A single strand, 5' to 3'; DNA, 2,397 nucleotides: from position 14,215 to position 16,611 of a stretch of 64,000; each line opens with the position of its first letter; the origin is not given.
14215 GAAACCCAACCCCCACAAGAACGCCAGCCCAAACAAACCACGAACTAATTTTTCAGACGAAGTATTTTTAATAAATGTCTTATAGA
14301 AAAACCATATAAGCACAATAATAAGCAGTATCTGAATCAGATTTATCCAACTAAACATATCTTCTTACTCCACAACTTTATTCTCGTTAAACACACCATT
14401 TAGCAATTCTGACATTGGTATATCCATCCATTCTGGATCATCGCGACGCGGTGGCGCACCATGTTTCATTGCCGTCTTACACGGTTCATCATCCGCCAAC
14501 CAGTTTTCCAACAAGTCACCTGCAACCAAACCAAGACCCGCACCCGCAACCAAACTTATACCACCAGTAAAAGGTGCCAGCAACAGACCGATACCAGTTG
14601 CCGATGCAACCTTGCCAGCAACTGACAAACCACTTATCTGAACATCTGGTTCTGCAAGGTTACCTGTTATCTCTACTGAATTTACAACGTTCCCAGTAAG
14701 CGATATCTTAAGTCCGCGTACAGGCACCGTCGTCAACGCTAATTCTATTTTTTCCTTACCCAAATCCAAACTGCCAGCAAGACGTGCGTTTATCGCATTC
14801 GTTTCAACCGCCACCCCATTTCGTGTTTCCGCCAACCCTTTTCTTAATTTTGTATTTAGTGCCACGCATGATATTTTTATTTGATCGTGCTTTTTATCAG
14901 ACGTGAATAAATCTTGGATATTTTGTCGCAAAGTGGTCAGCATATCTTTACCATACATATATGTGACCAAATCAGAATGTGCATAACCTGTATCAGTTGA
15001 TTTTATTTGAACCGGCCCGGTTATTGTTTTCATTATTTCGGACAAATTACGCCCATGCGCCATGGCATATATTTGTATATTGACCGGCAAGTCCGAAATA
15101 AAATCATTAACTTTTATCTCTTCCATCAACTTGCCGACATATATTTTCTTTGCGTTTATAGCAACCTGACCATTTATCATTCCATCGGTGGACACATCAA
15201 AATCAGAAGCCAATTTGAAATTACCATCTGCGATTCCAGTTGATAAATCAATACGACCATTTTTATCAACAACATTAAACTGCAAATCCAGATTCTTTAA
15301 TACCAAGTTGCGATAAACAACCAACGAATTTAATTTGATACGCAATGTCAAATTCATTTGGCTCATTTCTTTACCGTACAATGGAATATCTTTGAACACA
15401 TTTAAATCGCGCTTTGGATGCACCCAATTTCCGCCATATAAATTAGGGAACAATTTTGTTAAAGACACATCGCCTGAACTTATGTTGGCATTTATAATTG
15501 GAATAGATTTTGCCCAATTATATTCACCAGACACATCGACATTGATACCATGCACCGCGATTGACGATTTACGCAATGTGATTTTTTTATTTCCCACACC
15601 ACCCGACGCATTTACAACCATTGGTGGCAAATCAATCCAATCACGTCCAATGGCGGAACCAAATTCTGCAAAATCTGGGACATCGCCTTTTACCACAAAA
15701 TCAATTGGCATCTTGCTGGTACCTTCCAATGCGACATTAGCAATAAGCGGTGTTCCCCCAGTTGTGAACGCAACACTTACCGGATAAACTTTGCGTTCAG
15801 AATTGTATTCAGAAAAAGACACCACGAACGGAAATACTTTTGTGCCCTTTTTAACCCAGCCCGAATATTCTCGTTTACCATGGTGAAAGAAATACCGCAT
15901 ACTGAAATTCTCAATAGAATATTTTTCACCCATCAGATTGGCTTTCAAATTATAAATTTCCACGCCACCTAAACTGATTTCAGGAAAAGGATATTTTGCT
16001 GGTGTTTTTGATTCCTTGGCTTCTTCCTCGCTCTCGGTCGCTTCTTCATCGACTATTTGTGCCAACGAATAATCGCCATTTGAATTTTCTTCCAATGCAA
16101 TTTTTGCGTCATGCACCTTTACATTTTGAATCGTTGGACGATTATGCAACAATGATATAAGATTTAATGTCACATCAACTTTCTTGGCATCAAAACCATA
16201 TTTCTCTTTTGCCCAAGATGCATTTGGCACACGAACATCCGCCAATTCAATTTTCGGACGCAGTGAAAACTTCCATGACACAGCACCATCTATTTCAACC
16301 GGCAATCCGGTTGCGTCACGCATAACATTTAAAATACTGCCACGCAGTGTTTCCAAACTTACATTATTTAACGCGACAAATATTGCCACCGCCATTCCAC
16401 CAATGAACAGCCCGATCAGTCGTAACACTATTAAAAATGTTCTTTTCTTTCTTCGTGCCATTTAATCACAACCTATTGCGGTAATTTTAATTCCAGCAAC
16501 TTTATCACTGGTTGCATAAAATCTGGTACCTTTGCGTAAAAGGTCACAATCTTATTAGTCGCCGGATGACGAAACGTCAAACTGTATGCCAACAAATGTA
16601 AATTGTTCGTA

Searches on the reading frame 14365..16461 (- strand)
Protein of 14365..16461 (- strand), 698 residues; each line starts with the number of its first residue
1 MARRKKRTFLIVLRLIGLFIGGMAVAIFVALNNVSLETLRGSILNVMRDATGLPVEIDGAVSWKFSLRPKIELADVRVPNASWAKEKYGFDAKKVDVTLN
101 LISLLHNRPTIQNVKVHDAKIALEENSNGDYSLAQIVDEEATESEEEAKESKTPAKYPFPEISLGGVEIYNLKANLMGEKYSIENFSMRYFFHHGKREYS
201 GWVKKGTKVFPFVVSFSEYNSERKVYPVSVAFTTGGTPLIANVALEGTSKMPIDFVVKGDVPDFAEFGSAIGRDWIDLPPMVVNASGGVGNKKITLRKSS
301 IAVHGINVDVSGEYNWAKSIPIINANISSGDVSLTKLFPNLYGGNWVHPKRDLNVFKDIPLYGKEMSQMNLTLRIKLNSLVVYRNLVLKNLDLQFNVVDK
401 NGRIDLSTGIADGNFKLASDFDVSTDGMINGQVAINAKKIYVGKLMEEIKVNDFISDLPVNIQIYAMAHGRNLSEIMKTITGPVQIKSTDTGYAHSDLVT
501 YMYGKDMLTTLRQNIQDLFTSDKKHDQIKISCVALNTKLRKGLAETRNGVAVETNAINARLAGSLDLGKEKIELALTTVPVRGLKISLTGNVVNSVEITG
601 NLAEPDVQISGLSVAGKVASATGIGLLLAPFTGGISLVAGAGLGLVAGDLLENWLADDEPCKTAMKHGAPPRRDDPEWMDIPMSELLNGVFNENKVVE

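Call 64: find_encoding_contigs(protein=window:14365-16461:-, flank=10000, max_places=1)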
Protein window:14365-16461:- (698 aa): 5 contigs read that carry it; 1 place shown.
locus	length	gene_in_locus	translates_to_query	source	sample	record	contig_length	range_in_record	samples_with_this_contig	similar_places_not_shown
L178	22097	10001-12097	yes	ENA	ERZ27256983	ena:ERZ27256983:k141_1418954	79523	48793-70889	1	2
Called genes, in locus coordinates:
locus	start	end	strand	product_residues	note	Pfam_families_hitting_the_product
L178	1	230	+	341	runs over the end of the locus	PF21102:DprA_N (faint), PF02481:DNA_processg_A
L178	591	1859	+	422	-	PF11638:DnaA_N (weak), PF00308:Bac_DnaA, PF00004:AAA, PF08299:Bac_DnaA_C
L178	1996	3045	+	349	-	-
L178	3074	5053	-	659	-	PF02518:HATPase_c, PF00204:DNA_gyraseB, PF01751:Toprim, PF00986:DNA_gyraseB_C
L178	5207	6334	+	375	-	PF00226:DnaJ, PF01556:DnaJ_C, PF00684:DnaJ_CXXCXGXG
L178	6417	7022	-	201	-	PF01066:CDP-OH_P_transf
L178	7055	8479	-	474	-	PF01541:GIY-YIG, PF27096:UvrC_M, PF02151:UVR, PF08459:UvrC_RNaseH_dom, PF12826:HHH_2, PF14520:HHH_5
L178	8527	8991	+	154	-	-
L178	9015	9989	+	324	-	PF00849:PseudoU_synth_2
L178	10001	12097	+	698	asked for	PF05170:AsmA, PF05359:DUF748 (weak), PF13116:YhdP, PF27051:TamB_N (faint), PF05170:AsmA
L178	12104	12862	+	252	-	PF02457:DAC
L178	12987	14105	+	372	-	PF00712:DNA_pol3_beta, PF02767:DNA_pol3_beta_2, PF02768:DNA_pol3_beta_3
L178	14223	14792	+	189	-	PF08207:EFP_N, PF01132:EFP, PF09285:Elong-fact-P_C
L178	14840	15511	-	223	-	PF08713:DNA_alkylation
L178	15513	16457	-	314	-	PF01116:F_bP_aldolase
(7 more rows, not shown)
